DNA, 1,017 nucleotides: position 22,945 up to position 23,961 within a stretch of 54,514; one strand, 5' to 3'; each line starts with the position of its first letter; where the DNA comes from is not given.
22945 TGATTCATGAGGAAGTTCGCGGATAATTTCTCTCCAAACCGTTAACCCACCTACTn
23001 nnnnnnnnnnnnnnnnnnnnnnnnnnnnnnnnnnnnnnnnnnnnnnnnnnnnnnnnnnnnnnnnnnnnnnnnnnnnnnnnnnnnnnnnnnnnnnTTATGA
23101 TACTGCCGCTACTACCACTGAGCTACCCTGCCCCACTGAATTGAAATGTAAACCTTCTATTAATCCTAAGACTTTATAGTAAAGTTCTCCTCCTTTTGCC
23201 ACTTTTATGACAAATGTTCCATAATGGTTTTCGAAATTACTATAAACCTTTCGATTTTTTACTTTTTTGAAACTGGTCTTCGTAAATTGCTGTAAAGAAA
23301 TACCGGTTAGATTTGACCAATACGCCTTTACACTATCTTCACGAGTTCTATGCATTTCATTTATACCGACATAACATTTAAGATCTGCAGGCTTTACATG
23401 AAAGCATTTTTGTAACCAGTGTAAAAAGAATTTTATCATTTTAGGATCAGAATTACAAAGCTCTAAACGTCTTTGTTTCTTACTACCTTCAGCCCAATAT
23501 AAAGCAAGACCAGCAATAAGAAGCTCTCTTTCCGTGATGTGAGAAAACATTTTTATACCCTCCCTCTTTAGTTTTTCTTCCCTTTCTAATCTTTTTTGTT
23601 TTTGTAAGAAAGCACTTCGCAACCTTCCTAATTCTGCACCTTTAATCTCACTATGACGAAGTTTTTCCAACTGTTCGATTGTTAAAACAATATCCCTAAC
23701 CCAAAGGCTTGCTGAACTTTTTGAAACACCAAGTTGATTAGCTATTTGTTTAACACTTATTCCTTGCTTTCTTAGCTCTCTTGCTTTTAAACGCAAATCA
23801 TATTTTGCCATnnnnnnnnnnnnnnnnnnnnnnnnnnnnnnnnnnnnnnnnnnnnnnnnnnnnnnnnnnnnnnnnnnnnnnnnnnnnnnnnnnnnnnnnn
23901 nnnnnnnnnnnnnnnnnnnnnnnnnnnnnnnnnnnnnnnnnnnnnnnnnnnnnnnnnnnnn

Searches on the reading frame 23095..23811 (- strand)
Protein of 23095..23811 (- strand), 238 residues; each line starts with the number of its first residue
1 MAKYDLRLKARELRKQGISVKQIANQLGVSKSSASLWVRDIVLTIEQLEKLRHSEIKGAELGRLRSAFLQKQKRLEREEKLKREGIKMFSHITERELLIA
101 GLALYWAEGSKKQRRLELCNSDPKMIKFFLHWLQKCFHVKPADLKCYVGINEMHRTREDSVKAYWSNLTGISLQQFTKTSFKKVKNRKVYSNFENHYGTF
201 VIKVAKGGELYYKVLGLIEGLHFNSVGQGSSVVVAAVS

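Call 10: search_protein_families(library=ncbifam, proteins=[window:23095-23811:-])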
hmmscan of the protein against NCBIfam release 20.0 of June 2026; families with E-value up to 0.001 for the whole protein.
window:23095-23811:- (238 aa): 0 families

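Call 11: find_encoding_contigs(protein=window:23095-23811:-, flank=3000, max_places=6)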
Protein window:23095-23811:- (238 aa): 2 contigs read that carry it; 2 places shown.
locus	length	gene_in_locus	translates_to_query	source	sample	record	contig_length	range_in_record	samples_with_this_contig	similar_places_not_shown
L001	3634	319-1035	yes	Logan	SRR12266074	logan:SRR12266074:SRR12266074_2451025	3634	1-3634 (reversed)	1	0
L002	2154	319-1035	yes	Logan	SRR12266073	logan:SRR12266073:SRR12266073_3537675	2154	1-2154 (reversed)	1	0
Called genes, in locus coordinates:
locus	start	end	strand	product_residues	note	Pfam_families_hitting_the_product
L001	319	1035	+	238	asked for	-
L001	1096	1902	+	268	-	PF01177:Asp_Glu_race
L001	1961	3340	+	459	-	PF21799:MurD-like_N, PF08245:Mur_ligase_M, PF02875:Mur_ligase_C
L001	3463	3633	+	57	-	?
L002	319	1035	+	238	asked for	-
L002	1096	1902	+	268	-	PF01177:Asp_Glu_race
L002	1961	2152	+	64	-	?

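Call 13: search_protein_families(library=pfam, proteins=[window:23095-23811:-], max_evalue=0.1)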
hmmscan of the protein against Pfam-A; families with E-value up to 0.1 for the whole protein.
window:23095-23811:- (238 aa): 17 families
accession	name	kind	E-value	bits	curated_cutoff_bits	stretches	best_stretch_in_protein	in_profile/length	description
PF13384.12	HTH_23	-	2.2e-05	24.5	24.6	1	3-40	3-40/50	Homeodomain-like domain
PF02796.21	HTH_7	-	6.4e-05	23.5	23.8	1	9-32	13-36/45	Helix-turn-helix domain of resolvase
PF01381.28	HTH_3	-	0.00025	21.4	23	1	11-51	2-44/55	Helix-turn-helix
PF13936.12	HTH_38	-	0.0082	16.3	27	1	6-32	9-35/44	Helix-turn-helix domain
PF22076.2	Cep192_D6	-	0.022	15.4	35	1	106-143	15-53/101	Cep192 domain 6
PF01527.26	HTH_Tnp_1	-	0.026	15.2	24.1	1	12-42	18-48/75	Transposase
PF06056.18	Terminase_5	-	0.031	14.6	20.3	1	5-38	1-34/58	Putative ATPase subunit of terminase (gpP-like)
PF04967.18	HTH_10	-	0.04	14.2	23.1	0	17-40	23-46/53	HTH DNA binding domain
PF01325.25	Fe_dep_repress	-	0.047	14.3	26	1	11-35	17-40/60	Iron dependent repressor, N-terminal DNA binding domain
PF01047.28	MarR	-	0.051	13.9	24.6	0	15-39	15-39/59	MarR family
PF13518.12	HTH_28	-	0.054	14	25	0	12-39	7-34/52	Helix-turn-helix domain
PF00196.25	GerE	-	0.071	13.2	23.5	0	16-38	16-38/57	Bacterial regulatory proteins, luxR family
PF08279.18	HTH_11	-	0.075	13.4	25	0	13-33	12-31/55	HTH domain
PF13542.12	HTH_Tnp_ISL3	-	0.084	12.8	27.4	0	13-38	24-47/51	Helix-turn-helix domain of transposase family ISL3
PF00165.29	HTH_AraC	-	0.09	13.4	26.6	0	13-33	1-24/42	Bacterial regulatory helix-turn-helix proteins, AraC family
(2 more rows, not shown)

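Call 38: search_solved_structures(query=window:23095-23811:-, max_evalue=10, show_alignments=2)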
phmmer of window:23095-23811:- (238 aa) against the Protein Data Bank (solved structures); distinct sequences matched with E-value up to 10: 5.
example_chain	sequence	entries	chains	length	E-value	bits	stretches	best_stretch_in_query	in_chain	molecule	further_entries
3cmu_A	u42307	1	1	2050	0.02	17.7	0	5-51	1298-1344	Protein recA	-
3cmt_A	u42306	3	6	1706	0.036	16.8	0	5-51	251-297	Protein recA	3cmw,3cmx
3cmv_A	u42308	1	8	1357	0.041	16.6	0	5-51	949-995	Protein recA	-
2x48_A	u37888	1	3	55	0.08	15.7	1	5-34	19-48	CAG38821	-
8oix_M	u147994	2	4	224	1.8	11.3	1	205-234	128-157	Proteasome subunit beta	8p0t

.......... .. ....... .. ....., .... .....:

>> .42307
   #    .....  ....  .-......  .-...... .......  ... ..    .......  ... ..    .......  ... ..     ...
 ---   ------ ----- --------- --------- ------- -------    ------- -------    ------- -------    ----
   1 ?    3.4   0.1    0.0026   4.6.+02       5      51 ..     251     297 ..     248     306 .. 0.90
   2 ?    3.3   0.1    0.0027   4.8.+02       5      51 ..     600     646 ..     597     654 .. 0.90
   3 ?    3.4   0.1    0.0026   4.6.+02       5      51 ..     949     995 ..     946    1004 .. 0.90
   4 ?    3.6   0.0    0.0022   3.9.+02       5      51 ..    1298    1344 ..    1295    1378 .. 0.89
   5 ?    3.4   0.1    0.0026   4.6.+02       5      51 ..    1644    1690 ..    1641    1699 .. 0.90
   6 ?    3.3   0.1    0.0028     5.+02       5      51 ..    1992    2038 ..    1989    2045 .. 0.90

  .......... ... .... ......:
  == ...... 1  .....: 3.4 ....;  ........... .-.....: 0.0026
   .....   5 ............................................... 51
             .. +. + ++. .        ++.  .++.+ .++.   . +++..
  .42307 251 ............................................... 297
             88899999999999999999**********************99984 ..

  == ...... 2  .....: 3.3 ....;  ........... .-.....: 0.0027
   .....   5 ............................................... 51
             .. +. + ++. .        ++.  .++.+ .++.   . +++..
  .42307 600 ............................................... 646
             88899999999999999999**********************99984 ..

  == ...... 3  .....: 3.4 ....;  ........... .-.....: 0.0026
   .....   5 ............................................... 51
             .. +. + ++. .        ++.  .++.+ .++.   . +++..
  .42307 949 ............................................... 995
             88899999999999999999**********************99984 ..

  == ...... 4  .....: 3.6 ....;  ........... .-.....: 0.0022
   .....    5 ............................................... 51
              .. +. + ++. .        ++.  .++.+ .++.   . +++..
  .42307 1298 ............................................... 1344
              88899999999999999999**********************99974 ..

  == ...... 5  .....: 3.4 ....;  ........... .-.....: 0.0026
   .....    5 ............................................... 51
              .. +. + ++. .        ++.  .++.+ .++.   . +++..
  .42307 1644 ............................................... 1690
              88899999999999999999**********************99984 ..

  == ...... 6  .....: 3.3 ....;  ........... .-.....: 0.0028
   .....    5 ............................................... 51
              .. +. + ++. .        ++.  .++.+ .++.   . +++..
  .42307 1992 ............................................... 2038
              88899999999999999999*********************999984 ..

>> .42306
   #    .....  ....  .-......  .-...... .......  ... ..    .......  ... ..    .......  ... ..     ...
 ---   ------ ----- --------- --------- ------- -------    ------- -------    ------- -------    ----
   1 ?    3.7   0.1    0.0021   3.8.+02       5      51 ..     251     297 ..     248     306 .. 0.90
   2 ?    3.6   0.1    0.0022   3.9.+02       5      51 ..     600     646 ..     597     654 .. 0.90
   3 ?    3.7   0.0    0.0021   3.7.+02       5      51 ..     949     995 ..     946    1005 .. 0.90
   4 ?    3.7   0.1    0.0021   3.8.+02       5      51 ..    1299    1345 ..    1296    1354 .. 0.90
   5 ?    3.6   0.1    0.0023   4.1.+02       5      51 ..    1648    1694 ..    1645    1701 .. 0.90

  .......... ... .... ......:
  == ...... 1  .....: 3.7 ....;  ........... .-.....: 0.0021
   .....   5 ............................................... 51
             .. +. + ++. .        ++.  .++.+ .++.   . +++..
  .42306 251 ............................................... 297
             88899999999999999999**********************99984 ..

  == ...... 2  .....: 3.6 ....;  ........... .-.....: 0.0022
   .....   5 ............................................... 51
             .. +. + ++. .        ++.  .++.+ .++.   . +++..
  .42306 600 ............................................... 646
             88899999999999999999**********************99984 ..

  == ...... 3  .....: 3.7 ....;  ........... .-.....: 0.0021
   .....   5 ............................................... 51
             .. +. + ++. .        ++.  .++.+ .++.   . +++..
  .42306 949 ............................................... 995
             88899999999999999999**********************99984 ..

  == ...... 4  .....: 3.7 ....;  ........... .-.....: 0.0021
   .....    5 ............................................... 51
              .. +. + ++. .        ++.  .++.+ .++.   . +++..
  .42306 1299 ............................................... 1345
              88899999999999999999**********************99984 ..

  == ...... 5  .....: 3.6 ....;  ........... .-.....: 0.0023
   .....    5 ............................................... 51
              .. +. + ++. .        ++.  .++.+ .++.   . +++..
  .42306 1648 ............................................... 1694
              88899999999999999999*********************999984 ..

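Call 39: search_protein_families(library=phrogs, proteins=[window:23095-23811:-], max_evalue=1)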
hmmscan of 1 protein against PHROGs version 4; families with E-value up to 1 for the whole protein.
window:23095-23811:- (238 aa): 31 families (the best 25 are shown)
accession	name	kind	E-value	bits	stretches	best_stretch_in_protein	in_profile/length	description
phrog_8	-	transcription regulation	4.2e-05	24.1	1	11-53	82-126/346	transcriptional regulator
phrog_7067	-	head and packaging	0.0002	22.4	1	5-31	19-45/56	terminase small subunit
phrog_4494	-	unknown function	0.0018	19.7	1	3-41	4-42/109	-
phrog_3910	-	transcription regulation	0.0085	16.1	1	4-39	72-109/356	transcriptional regulator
phrog_10624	-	unknown function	0.0092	16.5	1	7-55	16-62/165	-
phrog_645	-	DNA, RNA and nucleotide metabolism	0.013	16.6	1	7-38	27-59/196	Rnase E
phrog_151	-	integration and excision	0.016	14.7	1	5-138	131-270/582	transposase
phrog_16553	-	transcription regulation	0.018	16.1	1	10-37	15-42/92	transcriptional repressor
phrog_8386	-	unknown function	0.018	15.1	0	42-81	147-186/366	-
phrog_664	-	DNA, RNA and nucleotide metabolism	0.019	15.8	1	9-38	92-121/210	DNA binding protein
phrog_3855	-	DNA, RNA and nucleotide metabolism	0.028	15.8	1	8-35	70-97/115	HTH DNA binding protein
phrog_4779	-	transcription regulation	0.046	15.2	1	13-42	11-40/98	transcriptional regulator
phrog_11457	-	unknown function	0.061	14.3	1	8-33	15-40/60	-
phrog_2328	-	transcription regulation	0.066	14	1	13-40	24-51/128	transcriptional repressor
phrog_351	-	transcription regulation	0.069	12.7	1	16-111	693-788/928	RNA polymerase sigma factor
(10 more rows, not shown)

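Call 40: find_homologous_proteins(query=window:23095-23811:-, max_evalue=0.00001)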
Query window:23095-23811:- (238 aa): 586 proteins with E <= 0.00001 among 928 candidates; the best 120 are listed.
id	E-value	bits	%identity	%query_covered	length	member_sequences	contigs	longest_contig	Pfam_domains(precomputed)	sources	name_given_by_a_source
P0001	2.2e-151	520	100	100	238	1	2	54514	-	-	-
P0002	3.1e-96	339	66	95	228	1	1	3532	PF13384.13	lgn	-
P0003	1.4e-92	327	64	95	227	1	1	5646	-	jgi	-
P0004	1.5e-92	327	64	100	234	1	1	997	PF13384.13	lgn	-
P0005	7.5e-90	318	62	100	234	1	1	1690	PF13384.13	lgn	-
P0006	2.4e-89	317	64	97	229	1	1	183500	PF13384.13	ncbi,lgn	-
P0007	7.3e-89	315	65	98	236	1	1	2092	PF13384.13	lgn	-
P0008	8.0e-89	315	61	100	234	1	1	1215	PF13384.13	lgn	-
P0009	1.1e-88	315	65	94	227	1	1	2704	PF13384.13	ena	-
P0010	1.1e-88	314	65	93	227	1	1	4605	PF13384.13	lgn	-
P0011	1.2e-88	314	62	100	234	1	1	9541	PF13384.13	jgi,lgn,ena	-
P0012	4.0e-88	313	64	93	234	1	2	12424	-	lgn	-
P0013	7.3e-88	312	61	97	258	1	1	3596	PF13384.13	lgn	-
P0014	9.0e-88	312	63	95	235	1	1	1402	PF13384.13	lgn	-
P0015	1.0e-87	311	63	93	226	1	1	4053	PF13384.13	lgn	-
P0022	3.1e-87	310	60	100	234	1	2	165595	-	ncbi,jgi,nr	ncbi:hypothetical protein C4559_01130 [Candidatus Microgenomates bacterium]|nr:MAG: hypothetical pro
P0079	5.5e-83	296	60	93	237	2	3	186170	PF13384.13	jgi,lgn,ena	-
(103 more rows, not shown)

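Call 43: search_solved_structures(query=A2, max_evalue=10, show_alignments=3)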
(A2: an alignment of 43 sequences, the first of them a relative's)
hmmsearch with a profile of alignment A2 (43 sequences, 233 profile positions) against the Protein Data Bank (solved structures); distinct sequences matched with E-value up to 10: 3.
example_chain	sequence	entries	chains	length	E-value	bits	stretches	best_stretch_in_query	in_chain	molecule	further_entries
2m8e_A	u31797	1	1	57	0.47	13.2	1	5-39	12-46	SLEEPING BEAUTY TRANSPOSASE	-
1j8i_A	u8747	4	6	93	0.89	12.3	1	25-66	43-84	Lymphotactin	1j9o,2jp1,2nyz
2n54_A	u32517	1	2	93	1.2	11.9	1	26-66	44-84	Lymphotactin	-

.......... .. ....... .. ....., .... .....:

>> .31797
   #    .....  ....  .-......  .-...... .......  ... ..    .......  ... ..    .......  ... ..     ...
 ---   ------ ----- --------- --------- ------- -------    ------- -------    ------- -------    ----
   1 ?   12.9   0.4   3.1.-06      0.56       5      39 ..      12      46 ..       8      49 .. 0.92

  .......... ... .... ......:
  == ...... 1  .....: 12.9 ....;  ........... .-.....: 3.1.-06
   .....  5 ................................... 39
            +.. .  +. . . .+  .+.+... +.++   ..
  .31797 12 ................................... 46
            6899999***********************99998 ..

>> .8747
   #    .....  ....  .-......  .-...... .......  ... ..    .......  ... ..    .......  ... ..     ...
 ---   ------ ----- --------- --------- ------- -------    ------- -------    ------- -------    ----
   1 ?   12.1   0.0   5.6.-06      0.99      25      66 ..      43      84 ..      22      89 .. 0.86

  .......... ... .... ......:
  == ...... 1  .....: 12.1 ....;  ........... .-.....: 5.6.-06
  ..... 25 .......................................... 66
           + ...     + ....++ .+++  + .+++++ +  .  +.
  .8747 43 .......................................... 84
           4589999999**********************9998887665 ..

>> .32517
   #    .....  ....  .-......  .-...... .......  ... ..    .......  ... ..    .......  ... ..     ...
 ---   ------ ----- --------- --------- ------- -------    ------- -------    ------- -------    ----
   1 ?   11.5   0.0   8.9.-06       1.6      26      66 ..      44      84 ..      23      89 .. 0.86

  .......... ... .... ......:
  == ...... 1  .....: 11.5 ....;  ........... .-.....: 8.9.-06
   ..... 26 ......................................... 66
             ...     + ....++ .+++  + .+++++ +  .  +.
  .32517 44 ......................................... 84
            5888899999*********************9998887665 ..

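Call 45: predict_structure(alignment_id=A2)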
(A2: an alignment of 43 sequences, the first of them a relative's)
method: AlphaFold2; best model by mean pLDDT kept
length: 238 residues; sequences in the alignment: 43
mean_pLDDT: 88.4   pTM: 0.66
mean pLDDT of the five models: 88.4, 86.2, 84.6, 84.2, 82.5
residues with pLDDT >= 90: 165; 70-90: 49; 50-70: 16; < 50: 8
segments of 3 or more residues with pLDDT < 50: 230-235
pLDDT, mean of each block of 10 residues (from residue 1): 86 93 95 93 82 75 83 95 95 96 92 91 95 97 96 91 96 97 77 74 94 95 75 49
secondary structure, 60 per line:
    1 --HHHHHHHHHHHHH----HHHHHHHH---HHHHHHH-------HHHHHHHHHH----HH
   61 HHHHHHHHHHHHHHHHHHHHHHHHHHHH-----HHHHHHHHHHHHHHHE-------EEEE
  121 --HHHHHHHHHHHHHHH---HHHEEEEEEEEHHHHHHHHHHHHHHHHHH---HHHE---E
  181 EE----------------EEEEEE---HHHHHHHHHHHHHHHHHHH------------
elements in order: H3-15 H20-27 H31-37 H45-54 H59-88 H94-108 E117-120 H123-137 E144-151 H152-169 E180-182 E199-204 H208-226

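Call 47: fold_search(model_id=the predicted structure, library=pdb)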
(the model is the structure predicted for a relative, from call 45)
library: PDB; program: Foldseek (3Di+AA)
matches with E <= 10: 501; with E <= 0.001: 0
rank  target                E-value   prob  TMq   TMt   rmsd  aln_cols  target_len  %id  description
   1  6ikj_A                1.4e-02  0.93  0.25  0.37   7.3       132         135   11  Crystal structure of YfiB(F48S) (released 2019-03-13)
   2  1jn1_A                2.7e-02  0.92  0.22  0.32   7.4        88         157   12  Structure of 2C-methyl-D-erythritol 2,4-cyclodiphosphate synthase from Haemophilus influenzae (HI0671) (released 2002-08-21)
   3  3re3_D                4.4e-02  0.60  0.17  0.25   7.0        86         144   17  Crystal Structure of 2-C-Methyl-D-Erythritol 2,4-Cyclodiphosphate Synthase from Francisella tularensis (released 2011-04-27)
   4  5eaz_A                5.0e-02  0.84  0.25  0.37   6.5       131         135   11  crystal form I of YfiB belonging to space groups P21 (released 2016-05-18)
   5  8xkf_C                5.7e-02  0.82  0.20  0.14   7.3        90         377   14  Crystal structure of Helicobacter pylori IspDF with substrate CTP (released 2024-04-10)
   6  3re3_C                6.8e-02  0.84  0.21  0.32   6.8        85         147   14  Crystal Structure of 2-C-Methyl-D-Erythritol 2,4-Cyclodiphosphate Synthase from Francisella tularensis (released 2011-04-27)
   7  8xhu_B                8.1e-02  0.72  0.19  0.14   7.1        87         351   14  Crystal structure of Helicobacter pylori IspDF (released 2024-04-10)
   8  8xhu_C                8.1e-02  0.66  0.20  0.14   7.0        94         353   13  Crystal structure of Helicobacter pylori IspDF (released 2024-04-10)
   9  3re3_B                8.1e-02  0.44  0.17  0.26   6.9        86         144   16  Crystal Structure of 2-C-Methyl-D-Erythritol 2,4-Cyclodiphosphate Synthase from Francisella tularensis (released 2011-04-27)
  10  3s0h_A                9.8e-02  0.63  0.25  0.33  10.2       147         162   10  The crystal structure of the periplasmic domain of Helicobacter pylori MotB (residues 90-256). (released 2012-03-14)
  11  3re3_A                1.1e-01  0.54  0.18  0.27   6.7        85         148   16  Crystal Structure of 2-C-Methyl-D-Erythritol 2,4-Cyclodiphosphate Synthase from Francisella tularensis (released 2011-04-27)
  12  3cg6_B                1.1e-01  0.23  0.17  0.26  13.9       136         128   12  Crystal structure of Gadd45 gamma (released 2008-04-29)
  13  3b6n                  1.2e-01  0.72  0.20  0.30   7.0        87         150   11  Crystal structure of 2C-methyl-D-erythritol 2,4-cyclodiphosphate synthase PV003920 from Plasmodium vivax (released 2007-11-20)
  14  8xhu_A                1.2e-01  0.63  0.19  0.14   7.0        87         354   14  Crystal structure of Helicobacter pylori IspDF (released 2024-04-10)
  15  4c81                  1.2e-01  0.21  0.16  0.22   7.7        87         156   17  IspF (Plasmodium falciparum) CDP complex (released 2014-01-08)
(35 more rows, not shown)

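Call 48: find_encoding_contigs(protein=P0022, flank=3000, max_places=2)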
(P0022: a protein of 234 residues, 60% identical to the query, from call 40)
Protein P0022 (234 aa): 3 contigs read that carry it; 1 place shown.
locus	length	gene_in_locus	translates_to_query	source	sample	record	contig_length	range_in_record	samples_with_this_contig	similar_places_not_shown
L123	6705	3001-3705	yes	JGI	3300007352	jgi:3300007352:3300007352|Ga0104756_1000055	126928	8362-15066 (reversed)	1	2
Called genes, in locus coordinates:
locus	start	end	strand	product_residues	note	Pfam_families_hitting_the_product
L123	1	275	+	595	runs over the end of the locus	PF03717:PBP_dimer, PF00905:Transpeptidase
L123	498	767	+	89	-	PF01541:GIY-YIG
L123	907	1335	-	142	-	PF06271:RDD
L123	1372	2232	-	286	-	PF02899:Phage_int_SAM_1, PF13495:Phage_int_SAM_4, PF00589:Phage_integrase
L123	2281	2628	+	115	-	PF04977:DivIC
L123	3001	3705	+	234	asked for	-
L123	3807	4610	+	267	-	PF01177:Asp_Glu_race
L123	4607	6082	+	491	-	PF21799:MurD-like_N (faint), PF08245:Mur_ligase_M, PF02875:Mur_ligase_C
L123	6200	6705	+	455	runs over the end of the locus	PF01702:TGT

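Call 49: find_encoding_contigs(protein=P0079, flank=3000, max_places=2)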
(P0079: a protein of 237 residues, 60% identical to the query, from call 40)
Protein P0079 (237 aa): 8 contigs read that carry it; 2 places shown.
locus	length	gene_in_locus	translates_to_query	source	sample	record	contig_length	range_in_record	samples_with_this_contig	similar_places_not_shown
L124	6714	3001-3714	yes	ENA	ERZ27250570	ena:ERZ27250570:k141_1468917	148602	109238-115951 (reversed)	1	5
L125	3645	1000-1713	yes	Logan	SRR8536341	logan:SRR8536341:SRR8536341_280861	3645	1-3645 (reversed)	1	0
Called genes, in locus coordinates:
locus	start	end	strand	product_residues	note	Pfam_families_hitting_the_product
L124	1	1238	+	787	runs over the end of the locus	PF26449:DUF8128, PF02534:T4SS-DNA_transf (faint), PF01935:DUF87, PF10412:TrwB_AAD_bind (weak), PF12696:TraG-D_C (faint)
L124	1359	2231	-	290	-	PF02899:Phage_int_SAM_1, PF13495:Phage_int_SAM_4, PF00589:Phage_integrase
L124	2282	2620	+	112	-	PF04977:DivIC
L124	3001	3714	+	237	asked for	PF13384:HTH_23 (weak)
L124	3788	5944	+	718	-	PF01177:Asp_Glu_race, PF21799:MurD-like_N, PF08245:Mur_ligase_M, PF02875:Mur_ligase_C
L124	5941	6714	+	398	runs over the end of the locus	PF01702:TGT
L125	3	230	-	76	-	?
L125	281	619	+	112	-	PF04977:DivIC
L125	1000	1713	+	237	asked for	PF13384:HTH_23 (weak)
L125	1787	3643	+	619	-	?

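Call 50: search_protein_families(library=pfam, alignment_id=A2, max_evalue=5)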
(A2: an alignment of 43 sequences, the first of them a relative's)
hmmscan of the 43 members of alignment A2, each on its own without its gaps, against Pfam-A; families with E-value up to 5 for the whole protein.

A. member 1, P0001 (238 aa): 23 families
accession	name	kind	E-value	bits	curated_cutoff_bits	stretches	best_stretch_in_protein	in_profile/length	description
PF13384.12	HTH_23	-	2.2e-05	24.5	24.6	1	3-40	3-40/50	Homeodomain-like domain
PF02796.21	HTH_7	-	6.4e-05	23.5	23.8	1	9-32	13-36/45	Helix-turn-helix domain of resolvase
PF01381.28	HTH_3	-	0.00025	21.4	23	1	11-51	2-44/55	Helix-turn-helix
PF13936.12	HTH_38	-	0.0082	16.3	27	1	6-32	9-35/44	Helix-turn-helix domain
PF22076.2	Cep192_D6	-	0.022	15.4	35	1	106-143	15-53/101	Cep192 domain 6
PF01527.26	HTH_Tnp_1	-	0.026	15.2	24.1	1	12-42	18-48/75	Transposase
PF06056.18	Terminase_5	-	0.031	14.6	20.3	1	5-38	1-34/58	Putative ATPase subunit of terminase (gpP-like)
PF04967.18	HTH_10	-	0.04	14.2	23.1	1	17-40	23-46/53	HTH DNA binding domain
PF01325.25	Fe_dep_repress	-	0.047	14.3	26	1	11-35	17-40/60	Iron dependent repressor, N-terminal DNA binding domain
PF01047.28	MarR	-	0.051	13.9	24.6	1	15-39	15-39/59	MarR family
PF13518.12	HTH_28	-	0.054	14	25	1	12-39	7-34/52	Helix-turn-helix domain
PF00196.25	GerE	-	0.071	13.2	23.5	1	16-38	16-38/57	Bacterial regulatory proteins, luxR family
PF08279.18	HTH_11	-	0.075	13.4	25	1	13-33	12-31/55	HTH domain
PF13542.12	HTH_Tnp_ISL3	-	0.084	12.8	27.4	1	13-38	24-47/51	Helix-turn-helix domain of transposase family ISL3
PF00165.29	HTH_AraC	-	0.09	13.4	26.6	1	13-33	1-24/42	Bacterial regulatory helix-turn-helix proteins, AraC family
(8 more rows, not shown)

B. families by the number of members that match (of 43 scanned): 85 families (the first 25 are shown)
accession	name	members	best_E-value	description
PF13384.12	HTH_23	43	9.6e-08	Homeodomain-like domain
PF13936.12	HTH_38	40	3.6e-07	Helix-turn-helix domain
PF02796.21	HTH_7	40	7.8e-06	Helix-turn-helix domain of resolvase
PF01381.28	HTH_3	35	5.5e-06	Helix-turn-helix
PF00196.25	GerE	28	8.6e-06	Bacterial regulatory proteins, luxR family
PF15978.11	TnsD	25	0.0001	Tn7-like transposition protein D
PF13518.12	HTH_28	24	3.9e-05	Helix-turn-helix domain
PF04967.18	HTH_10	23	3.9e-05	HTH DNA binding domain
PF01527.26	HTH_Tnp_1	22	0.00036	Transposase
PF12802.13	MarR_2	21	0.015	MarR family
PF06056.18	Terminase_5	20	0.0006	Putative ATPase subunit of terminase (gpP-like)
PF01325.25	Fe_dep_repress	20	0.011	Iron dependent repressor, N-terminal DNA binding domain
PF13551.12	HTH_29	18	0.00047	Winged helix-turn helix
PF08279.18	HTH_11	17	0.0023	HTH domain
PF01047.28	MarR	17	0.012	MarR family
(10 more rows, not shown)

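Call 87: find_related_loci(query=A2, collection=viral_contigs, flank=3000)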
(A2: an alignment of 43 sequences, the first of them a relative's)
Query A2 (238 aa) in viral_contigs; peptide patterns used: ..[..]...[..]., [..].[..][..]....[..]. (x = any residue, [..] = any of these).
191 stretches matched a pattern, but none encodes a relative of the query by tblastn (E <= 1e-3).
